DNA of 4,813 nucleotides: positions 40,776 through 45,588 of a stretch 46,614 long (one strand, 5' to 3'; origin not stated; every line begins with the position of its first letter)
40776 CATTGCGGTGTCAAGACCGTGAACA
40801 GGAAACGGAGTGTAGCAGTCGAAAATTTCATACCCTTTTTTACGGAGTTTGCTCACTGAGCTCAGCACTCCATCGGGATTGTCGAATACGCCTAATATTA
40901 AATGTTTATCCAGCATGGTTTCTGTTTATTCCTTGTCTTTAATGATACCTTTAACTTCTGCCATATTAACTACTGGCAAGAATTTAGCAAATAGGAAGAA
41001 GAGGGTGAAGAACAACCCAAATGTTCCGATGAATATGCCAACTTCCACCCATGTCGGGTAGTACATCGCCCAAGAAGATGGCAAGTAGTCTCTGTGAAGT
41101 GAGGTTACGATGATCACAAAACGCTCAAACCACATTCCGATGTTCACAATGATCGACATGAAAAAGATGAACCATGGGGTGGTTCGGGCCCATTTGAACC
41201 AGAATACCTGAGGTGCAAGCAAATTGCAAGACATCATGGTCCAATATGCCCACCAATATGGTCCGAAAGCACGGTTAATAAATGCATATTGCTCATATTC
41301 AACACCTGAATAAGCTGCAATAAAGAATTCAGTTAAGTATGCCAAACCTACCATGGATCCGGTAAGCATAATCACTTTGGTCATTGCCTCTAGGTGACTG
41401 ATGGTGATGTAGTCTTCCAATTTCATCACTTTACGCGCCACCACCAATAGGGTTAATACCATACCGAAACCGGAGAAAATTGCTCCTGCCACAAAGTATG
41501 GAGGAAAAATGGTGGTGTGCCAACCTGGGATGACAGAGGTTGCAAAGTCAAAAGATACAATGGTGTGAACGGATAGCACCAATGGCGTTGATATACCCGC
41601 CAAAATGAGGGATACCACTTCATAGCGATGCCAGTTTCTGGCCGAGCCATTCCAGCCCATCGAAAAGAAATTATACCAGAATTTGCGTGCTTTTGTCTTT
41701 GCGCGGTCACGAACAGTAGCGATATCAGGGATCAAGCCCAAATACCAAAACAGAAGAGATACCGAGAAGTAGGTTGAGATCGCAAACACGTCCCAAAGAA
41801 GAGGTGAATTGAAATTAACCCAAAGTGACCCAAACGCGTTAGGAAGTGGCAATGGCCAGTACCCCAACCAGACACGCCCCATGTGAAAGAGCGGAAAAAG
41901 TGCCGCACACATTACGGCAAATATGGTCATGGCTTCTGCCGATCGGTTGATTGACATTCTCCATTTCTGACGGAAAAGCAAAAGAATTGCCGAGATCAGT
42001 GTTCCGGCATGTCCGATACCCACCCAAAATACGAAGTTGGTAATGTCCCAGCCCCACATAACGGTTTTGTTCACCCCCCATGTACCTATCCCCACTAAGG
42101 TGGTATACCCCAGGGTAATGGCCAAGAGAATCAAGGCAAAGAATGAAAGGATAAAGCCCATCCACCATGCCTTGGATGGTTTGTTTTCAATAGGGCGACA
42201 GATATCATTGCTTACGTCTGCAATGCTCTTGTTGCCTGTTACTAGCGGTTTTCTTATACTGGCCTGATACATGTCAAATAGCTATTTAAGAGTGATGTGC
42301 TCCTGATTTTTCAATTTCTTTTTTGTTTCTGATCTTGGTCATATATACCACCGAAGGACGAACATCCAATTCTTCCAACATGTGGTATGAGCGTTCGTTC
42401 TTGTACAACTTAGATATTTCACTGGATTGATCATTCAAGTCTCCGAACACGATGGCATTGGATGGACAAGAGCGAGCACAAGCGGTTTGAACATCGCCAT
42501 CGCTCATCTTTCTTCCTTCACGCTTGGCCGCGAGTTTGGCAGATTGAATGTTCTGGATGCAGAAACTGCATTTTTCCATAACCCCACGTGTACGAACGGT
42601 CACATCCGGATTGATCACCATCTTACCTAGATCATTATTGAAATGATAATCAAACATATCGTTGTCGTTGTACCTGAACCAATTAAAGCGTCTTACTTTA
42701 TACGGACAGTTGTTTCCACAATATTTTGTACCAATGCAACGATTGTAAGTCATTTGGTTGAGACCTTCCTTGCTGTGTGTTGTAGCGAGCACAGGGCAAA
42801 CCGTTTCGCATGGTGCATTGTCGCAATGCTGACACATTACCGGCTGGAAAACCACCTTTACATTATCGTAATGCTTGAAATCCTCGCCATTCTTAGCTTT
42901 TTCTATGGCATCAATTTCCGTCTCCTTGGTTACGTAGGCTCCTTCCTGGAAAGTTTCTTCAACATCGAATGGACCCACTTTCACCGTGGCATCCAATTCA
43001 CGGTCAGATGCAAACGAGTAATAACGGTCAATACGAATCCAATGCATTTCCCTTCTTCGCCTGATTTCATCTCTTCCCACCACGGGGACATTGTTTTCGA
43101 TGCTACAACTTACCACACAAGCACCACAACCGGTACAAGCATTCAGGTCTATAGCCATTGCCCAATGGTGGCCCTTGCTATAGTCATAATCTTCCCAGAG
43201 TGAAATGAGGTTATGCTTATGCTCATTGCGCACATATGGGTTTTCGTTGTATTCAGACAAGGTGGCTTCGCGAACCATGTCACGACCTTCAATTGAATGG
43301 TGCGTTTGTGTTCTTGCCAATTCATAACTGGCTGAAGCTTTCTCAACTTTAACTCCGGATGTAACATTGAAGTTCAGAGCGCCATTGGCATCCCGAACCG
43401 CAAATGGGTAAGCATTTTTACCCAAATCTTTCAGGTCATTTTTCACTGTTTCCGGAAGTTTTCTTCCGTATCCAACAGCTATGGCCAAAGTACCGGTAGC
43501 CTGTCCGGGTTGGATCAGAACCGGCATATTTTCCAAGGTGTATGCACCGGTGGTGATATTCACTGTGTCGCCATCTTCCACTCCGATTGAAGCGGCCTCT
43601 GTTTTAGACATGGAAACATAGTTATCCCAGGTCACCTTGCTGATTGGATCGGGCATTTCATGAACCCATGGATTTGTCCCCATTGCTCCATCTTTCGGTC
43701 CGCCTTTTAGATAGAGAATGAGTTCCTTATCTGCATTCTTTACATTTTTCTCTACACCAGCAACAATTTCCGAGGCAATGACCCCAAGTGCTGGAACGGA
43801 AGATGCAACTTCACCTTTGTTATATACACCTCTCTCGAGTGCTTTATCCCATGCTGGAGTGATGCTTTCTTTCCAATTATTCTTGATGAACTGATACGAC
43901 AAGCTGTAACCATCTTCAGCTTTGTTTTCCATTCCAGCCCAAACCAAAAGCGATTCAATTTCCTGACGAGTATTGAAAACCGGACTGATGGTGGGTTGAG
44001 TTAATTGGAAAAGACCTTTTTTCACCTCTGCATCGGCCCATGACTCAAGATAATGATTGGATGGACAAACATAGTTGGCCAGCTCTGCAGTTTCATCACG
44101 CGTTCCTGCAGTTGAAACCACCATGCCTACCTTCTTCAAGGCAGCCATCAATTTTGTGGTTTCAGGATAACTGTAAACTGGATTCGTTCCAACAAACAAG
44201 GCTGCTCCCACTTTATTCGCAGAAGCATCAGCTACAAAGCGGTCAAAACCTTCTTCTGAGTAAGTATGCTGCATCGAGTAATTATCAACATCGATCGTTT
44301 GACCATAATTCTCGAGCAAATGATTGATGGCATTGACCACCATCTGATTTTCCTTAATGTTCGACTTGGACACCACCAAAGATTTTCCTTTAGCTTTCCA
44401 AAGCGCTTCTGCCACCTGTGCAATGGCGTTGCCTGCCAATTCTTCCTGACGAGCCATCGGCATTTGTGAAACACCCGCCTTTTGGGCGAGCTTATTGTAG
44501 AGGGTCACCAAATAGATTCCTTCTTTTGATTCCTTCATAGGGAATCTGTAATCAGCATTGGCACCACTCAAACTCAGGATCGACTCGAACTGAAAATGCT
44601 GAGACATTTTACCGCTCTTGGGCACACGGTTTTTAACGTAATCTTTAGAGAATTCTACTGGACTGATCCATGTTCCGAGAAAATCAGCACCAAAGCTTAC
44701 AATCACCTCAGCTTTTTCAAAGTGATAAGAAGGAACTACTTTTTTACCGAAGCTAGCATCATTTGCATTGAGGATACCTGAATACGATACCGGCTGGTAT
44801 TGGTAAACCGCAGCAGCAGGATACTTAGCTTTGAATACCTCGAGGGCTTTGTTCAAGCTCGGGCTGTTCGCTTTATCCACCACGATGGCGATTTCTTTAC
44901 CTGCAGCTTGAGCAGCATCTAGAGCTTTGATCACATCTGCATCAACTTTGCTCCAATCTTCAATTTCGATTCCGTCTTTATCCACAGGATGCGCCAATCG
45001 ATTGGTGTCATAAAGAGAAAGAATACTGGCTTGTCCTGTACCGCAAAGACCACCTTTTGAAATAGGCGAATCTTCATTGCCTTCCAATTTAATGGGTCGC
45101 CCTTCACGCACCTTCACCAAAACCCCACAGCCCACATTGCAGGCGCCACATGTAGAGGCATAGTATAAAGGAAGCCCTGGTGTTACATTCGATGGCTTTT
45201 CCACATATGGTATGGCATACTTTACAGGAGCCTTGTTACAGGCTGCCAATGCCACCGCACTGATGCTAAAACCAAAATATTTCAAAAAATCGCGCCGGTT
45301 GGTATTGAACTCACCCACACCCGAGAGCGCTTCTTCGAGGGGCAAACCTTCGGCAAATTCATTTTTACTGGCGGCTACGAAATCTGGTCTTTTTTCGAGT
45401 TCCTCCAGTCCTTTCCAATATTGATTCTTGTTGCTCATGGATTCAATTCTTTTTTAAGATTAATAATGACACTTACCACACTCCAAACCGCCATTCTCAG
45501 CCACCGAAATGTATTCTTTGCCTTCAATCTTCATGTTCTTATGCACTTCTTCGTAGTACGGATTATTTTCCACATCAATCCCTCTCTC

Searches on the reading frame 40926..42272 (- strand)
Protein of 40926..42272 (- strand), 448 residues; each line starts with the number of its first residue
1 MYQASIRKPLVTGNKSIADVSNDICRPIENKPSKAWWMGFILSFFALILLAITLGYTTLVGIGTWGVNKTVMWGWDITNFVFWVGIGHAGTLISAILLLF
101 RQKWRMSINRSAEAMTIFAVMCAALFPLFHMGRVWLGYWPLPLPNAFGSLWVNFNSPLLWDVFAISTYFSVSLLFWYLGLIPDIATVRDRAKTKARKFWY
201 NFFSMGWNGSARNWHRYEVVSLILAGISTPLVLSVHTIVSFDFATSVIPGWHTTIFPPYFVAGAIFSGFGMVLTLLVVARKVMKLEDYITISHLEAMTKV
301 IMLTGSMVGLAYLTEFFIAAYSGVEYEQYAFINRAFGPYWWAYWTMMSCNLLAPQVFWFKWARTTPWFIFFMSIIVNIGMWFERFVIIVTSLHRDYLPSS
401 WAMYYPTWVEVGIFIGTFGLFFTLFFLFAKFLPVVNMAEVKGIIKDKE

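Call 87: search_protein_families(library=pfam, proteins=[window:40926-42272:-], max_evalue=0.00001)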
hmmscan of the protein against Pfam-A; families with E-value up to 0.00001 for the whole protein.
window:40926-42272:- (448 aa): 1 family
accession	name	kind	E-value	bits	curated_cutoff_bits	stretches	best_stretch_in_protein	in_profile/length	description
PF03916.19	NrfD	-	5.7e-23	82.5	25.8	1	68-392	6-309/313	Polysulphide reductase, NrfD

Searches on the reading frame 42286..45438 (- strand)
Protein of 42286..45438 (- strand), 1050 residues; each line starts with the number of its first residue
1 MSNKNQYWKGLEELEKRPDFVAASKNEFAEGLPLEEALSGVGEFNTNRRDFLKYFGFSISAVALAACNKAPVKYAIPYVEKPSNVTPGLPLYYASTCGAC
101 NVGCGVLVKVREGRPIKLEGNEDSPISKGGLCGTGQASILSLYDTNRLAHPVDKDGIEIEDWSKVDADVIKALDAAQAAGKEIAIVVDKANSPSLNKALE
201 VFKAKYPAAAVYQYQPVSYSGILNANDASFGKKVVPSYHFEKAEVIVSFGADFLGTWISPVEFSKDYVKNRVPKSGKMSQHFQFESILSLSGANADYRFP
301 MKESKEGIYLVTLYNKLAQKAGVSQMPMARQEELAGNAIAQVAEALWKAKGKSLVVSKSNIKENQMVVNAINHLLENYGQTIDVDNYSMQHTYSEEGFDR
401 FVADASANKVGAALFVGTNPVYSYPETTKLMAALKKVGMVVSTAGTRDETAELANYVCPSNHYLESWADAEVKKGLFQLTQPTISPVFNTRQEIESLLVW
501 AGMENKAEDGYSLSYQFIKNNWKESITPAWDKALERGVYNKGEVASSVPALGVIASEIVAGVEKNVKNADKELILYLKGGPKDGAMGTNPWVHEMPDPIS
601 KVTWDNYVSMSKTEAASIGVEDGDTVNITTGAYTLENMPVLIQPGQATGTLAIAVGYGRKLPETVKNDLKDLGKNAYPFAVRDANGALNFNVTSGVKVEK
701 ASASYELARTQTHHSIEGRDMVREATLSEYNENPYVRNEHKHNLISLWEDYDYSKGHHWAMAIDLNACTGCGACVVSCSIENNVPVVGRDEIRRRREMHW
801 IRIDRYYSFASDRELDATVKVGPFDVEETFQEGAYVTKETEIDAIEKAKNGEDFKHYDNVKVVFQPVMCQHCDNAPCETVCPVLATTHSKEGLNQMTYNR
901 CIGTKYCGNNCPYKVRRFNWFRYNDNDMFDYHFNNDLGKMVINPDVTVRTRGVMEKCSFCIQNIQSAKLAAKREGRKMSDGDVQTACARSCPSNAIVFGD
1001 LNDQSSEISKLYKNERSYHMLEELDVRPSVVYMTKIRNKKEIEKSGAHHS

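Call 87: search_protein_families(library=pfam, proteins=[window:42286-45438:-], max_evalue=0.00001)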
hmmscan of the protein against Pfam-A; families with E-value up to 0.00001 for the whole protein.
window:42286-45438:- (1050 aa): 5 families
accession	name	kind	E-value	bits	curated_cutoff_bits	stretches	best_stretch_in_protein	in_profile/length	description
PF12838.12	Fer4_7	-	6.3e-11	43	27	1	768-883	2-50/52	4Fe-4S dicluster domain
PF04879.21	Molybdop_Fe4S4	-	7.5e-10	39.1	22.7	1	93-143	4-54/55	Molybdopterin oxidoreductase Fe4S4 domain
PF13247.11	Fer4_11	-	3.4e-09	37.2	26.2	1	861-920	2-63/100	4Fe-4S dicluster domain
PF00384.28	Molybdopterin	-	1e-08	35.1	24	1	354-494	208-344/353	Molybdopterin oxidoreductase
PF13183.11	Fer4_8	-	2.6e-07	31.5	27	0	758-779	46-65/68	4Fe-4S dicluster domain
